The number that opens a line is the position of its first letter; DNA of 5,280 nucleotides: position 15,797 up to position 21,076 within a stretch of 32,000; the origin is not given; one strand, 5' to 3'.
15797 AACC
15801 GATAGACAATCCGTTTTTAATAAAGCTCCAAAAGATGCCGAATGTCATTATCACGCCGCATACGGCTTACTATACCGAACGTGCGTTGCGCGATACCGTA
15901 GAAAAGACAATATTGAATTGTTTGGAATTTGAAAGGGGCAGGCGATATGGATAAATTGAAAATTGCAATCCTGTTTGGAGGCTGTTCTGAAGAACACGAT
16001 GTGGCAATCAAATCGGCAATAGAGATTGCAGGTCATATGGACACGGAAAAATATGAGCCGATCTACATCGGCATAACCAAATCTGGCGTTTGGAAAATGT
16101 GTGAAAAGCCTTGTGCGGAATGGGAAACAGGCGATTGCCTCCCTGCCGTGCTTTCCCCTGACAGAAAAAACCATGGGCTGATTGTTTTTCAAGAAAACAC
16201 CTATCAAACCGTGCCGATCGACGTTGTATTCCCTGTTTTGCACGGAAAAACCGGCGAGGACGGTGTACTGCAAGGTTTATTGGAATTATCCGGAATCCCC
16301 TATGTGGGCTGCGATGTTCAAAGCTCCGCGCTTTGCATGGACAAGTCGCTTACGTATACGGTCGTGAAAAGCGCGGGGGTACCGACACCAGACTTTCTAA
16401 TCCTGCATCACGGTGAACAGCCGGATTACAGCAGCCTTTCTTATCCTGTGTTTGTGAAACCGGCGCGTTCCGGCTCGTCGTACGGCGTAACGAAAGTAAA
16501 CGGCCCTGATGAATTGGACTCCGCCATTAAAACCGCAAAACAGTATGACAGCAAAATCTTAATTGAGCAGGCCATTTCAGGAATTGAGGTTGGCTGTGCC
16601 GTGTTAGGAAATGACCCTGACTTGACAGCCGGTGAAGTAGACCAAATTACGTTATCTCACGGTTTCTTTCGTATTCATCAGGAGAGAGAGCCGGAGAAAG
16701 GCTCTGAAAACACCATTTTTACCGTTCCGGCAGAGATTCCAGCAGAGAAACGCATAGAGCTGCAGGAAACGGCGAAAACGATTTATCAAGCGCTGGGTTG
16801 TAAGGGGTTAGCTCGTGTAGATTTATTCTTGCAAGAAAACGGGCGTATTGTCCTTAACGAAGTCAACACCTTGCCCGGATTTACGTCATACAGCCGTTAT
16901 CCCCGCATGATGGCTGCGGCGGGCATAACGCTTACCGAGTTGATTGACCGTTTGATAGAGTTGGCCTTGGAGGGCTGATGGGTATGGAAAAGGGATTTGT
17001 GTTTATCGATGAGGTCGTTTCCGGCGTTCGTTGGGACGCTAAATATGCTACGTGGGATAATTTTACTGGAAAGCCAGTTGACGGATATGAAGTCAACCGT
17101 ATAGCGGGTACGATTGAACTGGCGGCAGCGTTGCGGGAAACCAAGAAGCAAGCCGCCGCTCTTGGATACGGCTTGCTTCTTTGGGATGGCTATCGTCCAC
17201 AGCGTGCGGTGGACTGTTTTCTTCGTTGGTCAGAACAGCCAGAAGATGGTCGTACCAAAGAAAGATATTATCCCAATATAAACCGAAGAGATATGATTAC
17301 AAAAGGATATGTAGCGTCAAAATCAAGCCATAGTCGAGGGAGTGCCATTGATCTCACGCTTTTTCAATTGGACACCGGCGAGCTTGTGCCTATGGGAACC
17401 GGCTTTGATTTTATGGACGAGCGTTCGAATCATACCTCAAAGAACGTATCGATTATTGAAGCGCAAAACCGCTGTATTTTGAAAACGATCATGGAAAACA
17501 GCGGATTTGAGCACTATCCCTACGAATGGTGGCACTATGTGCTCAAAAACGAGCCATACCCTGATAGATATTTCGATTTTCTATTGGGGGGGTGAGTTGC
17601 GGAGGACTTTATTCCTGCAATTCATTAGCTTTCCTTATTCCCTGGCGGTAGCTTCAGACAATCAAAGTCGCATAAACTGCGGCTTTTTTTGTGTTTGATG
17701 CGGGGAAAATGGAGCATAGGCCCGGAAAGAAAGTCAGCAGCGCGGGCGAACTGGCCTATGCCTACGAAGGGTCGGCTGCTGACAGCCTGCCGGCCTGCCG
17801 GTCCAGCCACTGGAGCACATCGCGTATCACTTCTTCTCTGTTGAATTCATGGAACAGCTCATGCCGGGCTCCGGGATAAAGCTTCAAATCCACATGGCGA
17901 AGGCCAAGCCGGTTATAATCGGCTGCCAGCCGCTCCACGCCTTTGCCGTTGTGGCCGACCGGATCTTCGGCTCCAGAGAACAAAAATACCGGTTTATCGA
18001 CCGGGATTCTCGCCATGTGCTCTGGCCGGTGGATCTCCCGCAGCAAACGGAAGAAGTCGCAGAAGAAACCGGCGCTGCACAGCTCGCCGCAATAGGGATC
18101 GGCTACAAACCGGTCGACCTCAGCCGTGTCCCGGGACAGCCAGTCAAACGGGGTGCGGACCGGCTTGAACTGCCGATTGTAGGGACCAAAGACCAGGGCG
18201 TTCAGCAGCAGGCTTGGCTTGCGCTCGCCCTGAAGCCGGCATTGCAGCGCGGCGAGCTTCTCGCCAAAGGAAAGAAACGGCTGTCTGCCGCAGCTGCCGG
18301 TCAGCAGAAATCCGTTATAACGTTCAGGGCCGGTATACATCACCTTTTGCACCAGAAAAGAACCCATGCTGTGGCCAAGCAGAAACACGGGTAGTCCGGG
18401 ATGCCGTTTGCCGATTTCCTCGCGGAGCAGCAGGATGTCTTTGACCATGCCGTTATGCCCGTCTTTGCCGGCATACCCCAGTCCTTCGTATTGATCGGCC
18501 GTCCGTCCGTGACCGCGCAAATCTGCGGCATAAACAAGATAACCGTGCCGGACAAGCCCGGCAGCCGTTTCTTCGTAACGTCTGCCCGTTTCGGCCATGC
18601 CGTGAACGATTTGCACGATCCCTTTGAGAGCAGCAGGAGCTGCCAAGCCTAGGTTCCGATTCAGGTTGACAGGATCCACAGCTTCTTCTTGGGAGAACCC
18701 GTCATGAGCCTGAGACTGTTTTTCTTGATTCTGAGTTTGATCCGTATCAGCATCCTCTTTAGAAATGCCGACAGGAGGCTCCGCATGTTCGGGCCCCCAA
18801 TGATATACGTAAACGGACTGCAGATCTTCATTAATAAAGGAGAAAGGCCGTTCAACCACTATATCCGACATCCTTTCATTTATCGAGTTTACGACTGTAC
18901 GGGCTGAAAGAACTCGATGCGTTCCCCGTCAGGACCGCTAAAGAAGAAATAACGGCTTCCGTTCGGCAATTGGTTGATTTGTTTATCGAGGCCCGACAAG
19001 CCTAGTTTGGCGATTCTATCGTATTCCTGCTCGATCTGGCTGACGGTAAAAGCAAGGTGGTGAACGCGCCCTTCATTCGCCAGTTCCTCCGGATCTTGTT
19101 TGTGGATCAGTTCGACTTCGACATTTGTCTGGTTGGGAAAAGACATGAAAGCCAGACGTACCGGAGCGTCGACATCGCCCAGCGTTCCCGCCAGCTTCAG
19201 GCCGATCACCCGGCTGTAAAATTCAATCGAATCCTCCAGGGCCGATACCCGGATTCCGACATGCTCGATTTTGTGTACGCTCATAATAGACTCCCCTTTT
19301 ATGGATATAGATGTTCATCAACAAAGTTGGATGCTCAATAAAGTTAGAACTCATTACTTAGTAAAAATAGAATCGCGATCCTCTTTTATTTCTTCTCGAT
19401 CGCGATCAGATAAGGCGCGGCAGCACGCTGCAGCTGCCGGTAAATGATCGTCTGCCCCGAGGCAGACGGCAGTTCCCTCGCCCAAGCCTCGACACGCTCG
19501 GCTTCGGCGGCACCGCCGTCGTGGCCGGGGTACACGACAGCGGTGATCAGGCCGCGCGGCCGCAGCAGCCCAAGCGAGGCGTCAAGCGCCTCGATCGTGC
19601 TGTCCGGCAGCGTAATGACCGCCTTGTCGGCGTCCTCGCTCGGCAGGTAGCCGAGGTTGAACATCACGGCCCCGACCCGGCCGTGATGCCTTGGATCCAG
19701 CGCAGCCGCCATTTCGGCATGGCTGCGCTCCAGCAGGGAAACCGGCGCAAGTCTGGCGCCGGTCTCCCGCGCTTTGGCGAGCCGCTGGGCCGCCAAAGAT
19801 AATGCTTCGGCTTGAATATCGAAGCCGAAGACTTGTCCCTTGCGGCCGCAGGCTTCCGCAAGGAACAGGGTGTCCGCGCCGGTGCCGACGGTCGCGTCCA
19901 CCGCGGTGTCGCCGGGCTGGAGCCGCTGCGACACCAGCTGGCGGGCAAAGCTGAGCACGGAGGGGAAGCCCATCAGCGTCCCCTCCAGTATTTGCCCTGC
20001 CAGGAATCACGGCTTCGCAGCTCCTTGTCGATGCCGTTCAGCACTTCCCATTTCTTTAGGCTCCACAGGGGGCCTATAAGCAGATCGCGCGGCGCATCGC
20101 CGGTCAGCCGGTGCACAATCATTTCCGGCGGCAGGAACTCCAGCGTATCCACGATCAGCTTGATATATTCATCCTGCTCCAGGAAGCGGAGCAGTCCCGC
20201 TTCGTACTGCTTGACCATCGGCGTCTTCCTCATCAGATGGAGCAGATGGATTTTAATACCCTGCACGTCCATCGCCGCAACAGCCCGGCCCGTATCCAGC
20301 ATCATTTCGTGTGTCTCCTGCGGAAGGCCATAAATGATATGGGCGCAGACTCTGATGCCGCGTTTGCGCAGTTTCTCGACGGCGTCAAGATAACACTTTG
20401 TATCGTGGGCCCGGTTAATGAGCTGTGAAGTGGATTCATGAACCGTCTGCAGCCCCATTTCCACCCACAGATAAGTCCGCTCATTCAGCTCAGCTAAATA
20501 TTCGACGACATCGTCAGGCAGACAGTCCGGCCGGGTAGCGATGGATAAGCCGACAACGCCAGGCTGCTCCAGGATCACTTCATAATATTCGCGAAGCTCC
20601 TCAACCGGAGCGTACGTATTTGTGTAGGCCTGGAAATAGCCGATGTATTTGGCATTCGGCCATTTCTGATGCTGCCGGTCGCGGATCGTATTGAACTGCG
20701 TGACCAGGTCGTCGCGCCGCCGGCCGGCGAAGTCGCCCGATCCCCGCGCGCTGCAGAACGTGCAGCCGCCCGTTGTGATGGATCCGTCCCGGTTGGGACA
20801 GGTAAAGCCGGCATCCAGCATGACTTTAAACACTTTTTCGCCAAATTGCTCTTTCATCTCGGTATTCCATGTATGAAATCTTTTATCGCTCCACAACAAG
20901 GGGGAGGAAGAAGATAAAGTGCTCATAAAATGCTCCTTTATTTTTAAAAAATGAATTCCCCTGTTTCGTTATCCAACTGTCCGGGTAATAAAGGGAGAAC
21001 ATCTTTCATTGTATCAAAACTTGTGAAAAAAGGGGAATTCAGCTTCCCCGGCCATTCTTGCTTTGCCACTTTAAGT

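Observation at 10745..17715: Chromosomal van island with a mosaic gene set: VanB-like regulators, VanA/VanF-like ligase, VanZ, and a serine DD-carboxypeptidase in place of VanY/VanW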

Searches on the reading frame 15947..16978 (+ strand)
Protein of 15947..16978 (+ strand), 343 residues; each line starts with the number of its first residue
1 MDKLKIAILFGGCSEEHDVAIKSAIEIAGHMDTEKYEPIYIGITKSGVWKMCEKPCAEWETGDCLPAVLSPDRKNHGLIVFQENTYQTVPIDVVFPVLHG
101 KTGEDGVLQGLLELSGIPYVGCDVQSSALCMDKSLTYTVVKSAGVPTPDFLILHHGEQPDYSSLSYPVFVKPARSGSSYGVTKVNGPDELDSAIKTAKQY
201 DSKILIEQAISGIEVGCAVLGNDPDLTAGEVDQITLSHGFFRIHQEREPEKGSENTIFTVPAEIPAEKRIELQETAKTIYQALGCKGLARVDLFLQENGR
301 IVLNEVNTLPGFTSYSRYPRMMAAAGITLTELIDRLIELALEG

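Call 3: search_protein_families(library=ncbifam, proteins=[window:15947-16978:+], max_evalue=0.00001)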
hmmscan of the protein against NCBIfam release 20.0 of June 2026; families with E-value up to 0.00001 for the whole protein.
window:15947-16978:+ (343 aa): 45 families (the best 25 are shown)
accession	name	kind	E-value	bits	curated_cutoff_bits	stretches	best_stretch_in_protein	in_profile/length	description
NF000206.1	D_ala_D_lac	equivalog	6.1e-190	630.5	550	1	1-341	1-341/342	D-alanine--(R)-lactate ligase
NF000144.1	D_ala_D_lac_VanF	exception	1e-181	603.4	750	1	1-343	1-343/343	D-alanine--(R)-lactate ligase VanF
NF012217.1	D_ala_D_lac_VanA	exception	1.7e-176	586.5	775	1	1-343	1-343/343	D-alanine--(R)-lactate ligase VanA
NF012216.1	D_ala_D_lac_VanB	exception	2.3e-176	586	750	1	1-342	1-341/342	D-alanine--(R)-lactate ligase VanB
NF000372.1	D_ala_D_lac_VanI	exception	5.4e-172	571.8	700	1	1-341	1-341/341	D-alanine--(R)-lactate ligase VanI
NF012215.1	D_ala_D_lac_VanD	exception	2.9e-171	569.3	700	1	1-341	1-341/343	D-alanine--(R)-lactate ligase VanD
NF000470.1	D_ala_D_lac_VanM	exception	2.1e-170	566.5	760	1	1-341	1-341/343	D-alanine--(R)-lactate ligase VanM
NF000129.1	D_ala_D_lac_Sc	exception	1.8e-160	533.8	650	1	1-343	1-343/346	D-alanine--(R)-lactate ligase VanA-Sc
NF000092.1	D_ala_D_lac_Ao2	exception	1.3e-154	514.5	700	1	1-343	1-343/348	D-alanine--(R)-lactate ligase VanA-Ao2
NF000374.1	D_ala_D_lac_VanO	exception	1.4e-153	511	750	1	1-343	1-343/346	D-alanine--(R)-lactate ligase VanO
NF000091.3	D_ala_D_ser_VanG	exception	3.6e-123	410.8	495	1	5-340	2-343/344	D-alanine--D-serine ligase VanG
NF002528.0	PRK01966.1-4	subfamily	1.8e-108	362.7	262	1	1-342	2-360/366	D-alanine--D-alanine ligase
NF000207.3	D_ala_D_ser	equivalog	6.2e-98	328.1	520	1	5-342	2-341/342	D-alanine--D-serine ligase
TIGR01205.1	D_ala_D_alaTIGR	subfamily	2e-91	306.3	245.65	1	5-340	1-317/318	D-alanine--D-alanine ligase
NF002525.0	PRK01966.1-1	equivalog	1.6e-88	297.2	457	1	1-342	1-352/364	D-alanine--D-alanine ligase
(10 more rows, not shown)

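Call 4: search_protein_families(library=pfam, proteins=[window:15947-16978:+], max_evalue=0.00001)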
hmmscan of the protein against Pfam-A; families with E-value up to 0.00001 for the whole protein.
window:15947-16978:+ (343 aa): 5 families
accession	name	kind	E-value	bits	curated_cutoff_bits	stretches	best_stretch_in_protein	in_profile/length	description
PF07478.18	Dala_Dala_lig_C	-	8.5e-63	212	24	1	140-338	2-204/204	D-ala D-ala ligase C-terminus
PF01820.27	Dala_Dala_lig_N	-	6.7e-34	117.5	34.6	1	5-122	1-121/121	D-ala D-ala ligase N-terminus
PF02222.28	ATP-grasp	-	2e-12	47.6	27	1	140-307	3-160/179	ATP-grasp domain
PF13535.11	ATP-grasp_4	-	3.5e-10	40.2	27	1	165-309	2-151/160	ATP-grasp domain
PF02655.19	ATP-grasp_3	-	4.7e-09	37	23.2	1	130-307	1-154/160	ATP-grasp domain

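Call 27: search_dna_similar(query=window:15947-16978:+, collection=plasmids, mode=protein, max_rows=25, rows=spread, max_evalue=1e-60)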
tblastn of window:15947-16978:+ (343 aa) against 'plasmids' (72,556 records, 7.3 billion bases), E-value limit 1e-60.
Records with a match: 458; places in all: 508; records where one place covers at least 80% of the query: 457.
Best place of each record, by identity: 60-80% 410; <60% 48.
By first word of the organism name: Enterococcus 404; Agrobacterium 16; Escherichia 6; Staphylococcus 5; Streptomyces 5; Rhizobium 5; Brevibacillus 2; Embleya 2; Subdoligranulum 2; Proteus 2; and 9 more.
By predicted mobility (MOB-suite, as given by PLSDB): non-mobilizable 253; mobilizable 133; conjugative 72.
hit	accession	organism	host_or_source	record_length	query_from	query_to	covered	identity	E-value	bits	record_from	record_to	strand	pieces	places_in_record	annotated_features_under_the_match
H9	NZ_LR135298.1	Enterococcus faecium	-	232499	1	342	100%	71.6%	1e-167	524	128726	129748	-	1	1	vanB: D-alanine--(R)-lactate ligase VanB | vanH: D-lactate dehydrogenase VanH | vanH gene in vanB cluster: vanH; glycopeptide resistance gene cluster | vanH-B: D-lactate dehydrogenase VanH-B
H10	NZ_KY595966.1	Enterococcus faecium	Homo sapiens,blood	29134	1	343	100%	71.1%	5e-169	528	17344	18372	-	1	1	vanA: glycopeptide resistance gene cluster; Van ligase | vanA: D-alanine--(R)-lactate ligase VanA | D-lactate dehydrogenase VanH-A | vanH gene in vanA cluster: vanH; glycopeptide resistance gene cluster | vanH-A: D-lactate dehydrogenase VanH-A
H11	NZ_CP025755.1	Enterococcus faecium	-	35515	1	343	100%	71.1%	5e-169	528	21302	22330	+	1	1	vanA: D-alanine--(R)-lactate ligase VanA | D-lactate dehydrogenase VanH-A | vanH gene in vanA cluster: vanH; glycopeptide resistance gene cluster | vanH-A: D-lactate dehydrogenase VanH-A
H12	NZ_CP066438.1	Enterococcus faecium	Homo sapiens,cell culture,rectal swab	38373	1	343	100%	71.1%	5e-169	528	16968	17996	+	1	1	vanA: D-alanine--(R)-lactate ligase VanA | D-lactate dehydrogenase VanH-A | vanH gene in vanA cluster: vanH; glycopeptide resistance gene cluster | vanH-A: D-lactate dehydrogenase VanH-A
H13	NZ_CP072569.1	Enterococcus faecium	Homo sapiens,blood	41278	1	343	100%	71.1%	5e-169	528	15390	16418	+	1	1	vanA: D-alanine--(R)-lactate ligase VanA | D-lactate dehydrogenase VanH-A | vanH gene in vanA cluster: vanH; glycopeptide resistance gene cluster | vanH-A: D-lactate dehydrogenase VanH-A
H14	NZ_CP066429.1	Enterococcus faecium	Homo sapiens,cell culture,rectal swab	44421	1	343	100%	71.1%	5e-169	528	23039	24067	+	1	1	vanA: glycopeptide resistance gene cluster; Van ligase | vanA: D-alanine--(R)-lactate ligase VanA | D-lactate dehydrogenase VanH-A | vanH gene in vanA cluster: vanH; glycopeptide resistance gene cluster | vanH-A: D-lactate dehydrogenase VanH-A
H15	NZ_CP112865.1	Enterococcus faecium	Homo sapiens,clinical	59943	1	343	100%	71.1%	5e-169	528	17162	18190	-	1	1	vanA: glycopeptide resistance gene cluster; Van ligase | vanA: D-alanine--(R)-lactate ligase VanA | D-lactate dehydrogenase VanH-A | vanH gene in vanA cluster: vanH; glycopeptide resistance gene cluster | vanH-A: D-lactate dehydrogenase VanH-A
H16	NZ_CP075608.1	Enterococcus faecalis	Homo sapiens,feces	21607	1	343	100%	71.1%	5e-169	528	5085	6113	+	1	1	vanA: D-alanine--(R)-lactate ligase VanA | D-lactate dehydrogenase VanH-A | vanH gene in vanA cluster: vanH; glycopeptide resistance gene cluster | vanH-A: D-lactate dehydrogenase VanH-A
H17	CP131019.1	Enterococcus faecium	Homo sapiens,blood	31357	1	343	100%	71.1%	5e-169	528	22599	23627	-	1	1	vanA: D-alanine--(R)-lactate ligase VanA | vanH gene in vanA cluster: vanH; glycopeptide resistance gene cluster | vanH-A: D-lactate dehydrogenase VanH-A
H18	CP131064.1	Enterococcus faecium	Homo sapiens,blood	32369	1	343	100%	71.1%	5e-169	528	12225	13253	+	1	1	vanA: D-alanine--(R)-lactate ligase VanA | vanH gene in vanA cluster: vanH; glycopeptide resistance gene cluster | vanH-A: D-lactate dehydrogenase VanH-A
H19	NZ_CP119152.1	Enterococcus faecium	EQA test strain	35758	1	343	100%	71.1%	5e-169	528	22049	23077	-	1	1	vanA: D-alanine--(R)-lactate ligase VanA | D-lactate dehydrogenase VanH-A | vanH gene in vanA cluster: vanH; glycopeptide resistance gene cluster | vanH-A: D-lactate dehydrogenase VanH-A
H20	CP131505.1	Enterococcus faecium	Homo sapiens,blood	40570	1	343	100%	71.1%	5e-169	528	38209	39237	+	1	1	vanA: D-alanine--(R)-lactate ligase VanA | vanH gene in vanA cluster: vanH; glycopeptide resistance gene cluster | vanH-A: D-lactate dehydrogenase VanH-A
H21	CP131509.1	Enterococcus faecium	Homo sapiens,blood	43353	1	343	100%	71.1%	5e-169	528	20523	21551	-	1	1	vanA: D-alanine--(R)-lactate ligase VanA | vanH gene in vanA cluster: vanH; glycopeptide resistance gene cluster | vanH-A: D-lactate dehydrogenase VanH-A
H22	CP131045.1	Enterococcus faecium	Homo sapiens,blood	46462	1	343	100%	71.1%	5e-169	528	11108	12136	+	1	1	vanA: D-alanine--(R)-lactate ligase VanA | vanH gene in vanA cluster: vanH; glycopeptide resistance gene cluster | vanH-A: D-lactate dehydrogenase VanH-A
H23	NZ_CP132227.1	Enterococcus faecium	bacterial culture,conjugation ...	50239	1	343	100%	71.1%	5e-169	528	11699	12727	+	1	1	vanA: D-alanine--(R)-lactate ligase VanA | D-lactate dehydrogenase VanH-A | vanH gene in vanA cluster: vanH; glycopeptide resistance gene cluster | vanH-A: D-lactate dehydrogenase VanH-A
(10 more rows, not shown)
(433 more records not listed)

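Call 29: get_annotated_region(hit=H11, flank=6000)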
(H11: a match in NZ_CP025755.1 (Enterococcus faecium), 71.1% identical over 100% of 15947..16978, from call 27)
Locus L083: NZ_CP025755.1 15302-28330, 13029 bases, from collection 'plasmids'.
description: Enterococcus faecium strain AALTL plasmid pEFA-790c, complete sequence
organism: Enterococcus faecium (NCBI taxid 1352)
taxonomy: Bacteria; Bacillota; Bacilli; Lactobacillales; Enterococcaceae; Enterococcus; Enterococcus faecium
host: -; source: -; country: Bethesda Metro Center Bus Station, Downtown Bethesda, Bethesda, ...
typing (MOB-suite, as given by PLSDB): non-mobilizable; replicon rep_cluster_889
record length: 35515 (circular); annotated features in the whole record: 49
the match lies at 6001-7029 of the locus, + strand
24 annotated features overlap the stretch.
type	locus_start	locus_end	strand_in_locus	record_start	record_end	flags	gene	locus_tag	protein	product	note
CDS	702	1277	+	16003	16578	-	-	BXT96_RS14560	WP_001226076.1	recombinase family protein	GO:0006310 - DNA recombination [Evidence IEA]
predicted_resistance_gene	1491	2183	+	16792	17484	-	vanR-A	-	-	vancomycin resistance response regulator transcription factor VanR-A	predicted by amrfinderplus; class GLYCOPEPTIDE; identity 100.0%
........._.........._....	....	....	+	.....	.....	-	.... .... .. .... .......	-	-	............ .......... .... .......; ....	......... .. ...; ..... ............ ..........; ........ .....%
CDS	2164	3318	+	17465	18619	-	-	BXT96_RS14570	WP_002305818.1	vancomycin resistance histidine kinase VanS-A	-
predicted_resistance_gene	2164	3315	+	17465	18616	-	vanS-A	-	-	vancomycin resistance histidine kinase VanS-A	predicted by amrfinderplus; class GLYCOPEPTIDE; identity 100.0%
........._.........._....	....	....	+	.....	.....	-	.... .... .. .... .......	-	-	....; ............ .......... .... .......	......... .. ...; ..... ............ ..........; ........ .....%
CDS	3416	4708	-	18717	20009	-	-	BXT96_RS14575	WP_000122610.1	ISL3-like element IS1251 family transposase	GO:0006313 - DNA transposition [Evidence IEA]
CDS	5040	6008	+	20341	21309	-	-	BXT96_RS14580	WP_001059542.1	D-lactate dehydrogenase VanH-A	-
predicted_resistance_gene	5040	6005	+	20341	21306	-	vanH-A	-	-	D-lactate dehydrogenase VanH-A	predicted by amrfinderplus; class GLYCOPEPTIDE; identity 100.0%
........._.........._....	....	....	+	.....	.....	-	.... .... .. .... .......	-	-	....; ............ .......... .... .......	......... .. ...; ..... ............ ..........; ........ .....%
predicted_resistance_gene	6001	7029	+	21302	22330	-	vanA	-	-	D-alanine--(R)-lactate ligase VanA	predicted by amrfinderplus; class GLYCOPEPTIDE; identity 99.71%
CDS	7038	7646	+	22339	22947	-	-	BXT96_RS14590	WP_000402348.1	D-Ala-D-Ala dipeptidase VanX-A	-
predicted_resistance_gene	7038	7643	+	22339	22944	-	vanX-A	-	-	D-Ala-D-Ala dipeptidase VanX-A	predicted by amrfinderplus; class GLYCOPEPTIDE; identity 100.0%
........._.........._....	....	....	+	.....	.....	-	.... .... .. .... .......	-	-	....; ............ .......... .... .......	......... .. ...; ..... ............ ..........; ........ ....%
CDS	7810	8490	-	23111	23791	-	-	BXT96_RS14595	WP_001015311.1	IS6-like element IS1216 family transposase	GO:0006313 - DNA transposition [Evidence IEA]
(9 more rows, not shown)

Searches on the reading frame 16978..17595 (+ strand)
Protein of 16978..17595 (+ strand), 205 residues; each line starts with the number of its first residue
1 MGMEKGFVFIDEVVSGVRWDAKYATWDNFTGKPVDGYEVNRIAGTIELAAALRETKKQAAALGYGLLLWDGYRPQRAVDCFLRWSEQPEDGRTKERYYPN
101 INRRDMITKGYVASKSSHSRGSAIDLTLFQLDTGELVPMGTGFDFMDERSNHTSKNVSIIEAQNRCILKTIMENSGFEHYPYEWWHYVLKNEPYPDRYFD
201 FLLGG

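Call 3: search_protein_families(library=ncbifam, proteins=[window:16978-17595:+], max_evalue=0.00001)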
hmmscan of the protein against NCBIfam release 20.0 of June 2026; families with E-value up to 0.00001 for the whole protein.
window:16978-17595:+ (205 aa): 2 families
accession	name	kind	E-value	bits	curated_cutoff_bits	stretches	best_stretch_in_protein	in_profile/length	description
NF033115.1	dipept_VanX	equivalog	3.2e-108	360.1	320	1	6-202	2-198/199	D-Ala-D-Ala dipeptidase VanX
NF007557.0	PRK10178.1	equivalog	1.3e-35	122.8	176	1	7-191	7-170/188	D-alanyl-D-alanine dipeptidase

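Call 4: search_protein_families(library=pfam, proteins=[window:16978-17595:+], max_evalue=0.00001)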
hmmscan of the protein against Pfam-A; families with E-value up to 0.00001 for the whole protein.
window:16978-17595:+ (205 aa): 1 family
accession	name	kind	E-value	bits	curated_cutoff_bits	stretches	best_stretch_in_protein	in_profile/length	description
PF01427.22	Peptidase_M15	-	1.6e-71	240.7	27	1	3-201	1-196/199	D-ala-D-ala dipeptidase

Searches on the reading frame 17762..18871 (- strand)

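Call 3: search_protein_families(library=ncbifam, proteins=[window:17762-18871:-], max_evalue=0.00001)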
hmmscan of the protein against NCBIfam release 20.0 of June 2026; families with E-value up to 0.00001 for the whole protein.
window:17762-18871:- (369 aa): 1 family
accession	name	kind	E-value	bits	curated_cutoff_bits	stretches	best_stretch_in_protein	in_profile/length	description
TIGR03695.1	menH_SHCHC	equivalog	5.1e-06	26.1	208.55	1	87-193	6-104/252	2-succinyl-6-hydroxy-2,4-cyclohexadiene-1-carboxylate synthase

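Call 4: search_protein_families(library=pfam, proteins=[window:17762-18871:-], max_evalue=0.00001)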
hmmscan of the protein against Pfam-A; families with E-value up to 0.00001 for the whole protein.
window:17762-18871:- (369 aa): 4 families
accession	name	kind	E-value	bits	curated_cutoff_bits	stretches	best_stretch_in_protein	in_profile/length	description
PF12146.15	Hydrolase_4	-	7.1e-47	160.2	27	1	82-342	3-237/239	Serine aminopeptidase, S33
PF00561.26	Abhydrolase_1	-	1.2e-13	51.8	25.8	1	88-342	5-243/245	alpha/beta hydrolase fold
PF12697.13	Abhydrolase_6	-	1.2e-11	46.1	26.3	1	89-349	4-215/217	Alpha/beta hydrolase family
PF00326.27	Peptidase_S9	-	4.2e-07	30.1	22.6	0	284-361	136-211/213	Prolyl oligopeptidase family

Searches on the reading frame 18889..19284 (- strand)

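Call 20: search_protein_families(library=pfam, proteins=[window:18889-19284:-], max_evalue=0.01)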
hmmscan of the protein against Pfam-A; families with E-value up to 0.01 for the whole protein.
window:18889-19284:- (131 aa): 4 families
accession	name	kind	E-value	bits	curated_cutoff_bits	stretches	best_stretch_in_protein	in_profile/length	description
PF00903.31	Glyoxalase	-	1.7e-16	61.2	20.6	1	5-125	1-121/121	Glyoxalase/Bleomycin resistance protein/Dioxygenase superfamily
PF13669.12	Glyoxalase_4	-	5.5e-14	52.8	27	1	8-114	2-109/109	Glyoxalase/Bleomycin resistance protein/Dioxygenase superfamily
PF18029.7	Glyoxalase_6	-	0.0013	19.8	23.6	1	10-104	3-89/106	Glyoxalase-like domain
PF12681.13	Glyoxalase_2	-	0.0014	19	30.1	1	11-126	6-114/118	Glyoxalase-like domain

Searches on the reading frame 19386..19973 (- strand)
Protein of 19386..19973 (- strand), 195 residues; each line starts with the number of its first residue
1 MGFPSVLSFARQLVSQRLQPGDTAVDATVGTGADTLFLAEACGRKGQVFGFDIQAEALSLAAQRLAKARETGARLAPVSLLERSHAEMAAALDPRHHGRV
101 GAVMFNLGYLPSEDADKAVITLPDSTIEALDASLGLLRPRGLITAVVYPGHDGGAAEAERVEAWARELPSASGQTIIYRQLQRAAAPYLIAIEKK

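Call 20: search_protein_families(library=pfam, proteins=[window:19386-19973:-], max_evalue=0.01)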
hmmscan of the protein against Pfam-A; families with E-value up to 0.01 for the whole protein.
window:19386-19973:- (195 aa): 6 families
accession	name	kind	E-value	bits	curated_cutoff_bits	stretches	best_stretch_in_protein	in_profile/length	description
PF06962.18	rRNA_methylase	-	7.3e-36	123.6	22.7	1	48-192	1-136/137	Putative rRNA methylase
PF13847.12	Methyltransf_31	-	1.6e-06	28.3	27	1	20-68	3-51/145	Methyltransferase domain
PF13649.12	Methyltransf_25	-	6.3e-06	27.2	27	1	25-80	2-50/97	Methyltransferase domain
PF01209.24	Ubie_methyltran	-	0.001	18.9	20.1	1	19-68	46-95/233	ubiE/COQ5 methyltransferase family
PF08242.18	Methyltransf_12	-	0.0022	19.1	30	1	29-71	5-46/98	Methyltransferase domain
PF01135.25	PCMT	-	0.0075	16.5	20.3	0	4-68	59-121/210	Protein-L-isoaspartate(D-aspartate) O-methyltransferase (PCMT)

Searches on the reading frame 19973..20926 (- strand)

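Call 20: search_protein_families(library=pfam, proteins=[window:19973-20926:-], max_evalue=0.01)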
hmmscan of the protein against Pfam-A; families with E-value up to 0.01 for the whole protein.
window:19973-20926:- (317 aa): 3 families
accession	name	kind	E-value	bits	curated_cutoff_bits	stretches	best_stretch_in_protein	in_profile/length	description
PF16199.10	Radical_SAM_C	-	2e-29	102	31.9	1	221-304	1-84/85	Radical_SAM C-terminal domain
PF04055.27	Radical_SAM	-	1.6e-20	74.4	29.5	1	53-212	9-162/166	Radical SAM superfamily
PF03472.21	Autoind_bind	-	0.0026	17.7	23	1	4-71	66-133/149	Autoinducer binding domain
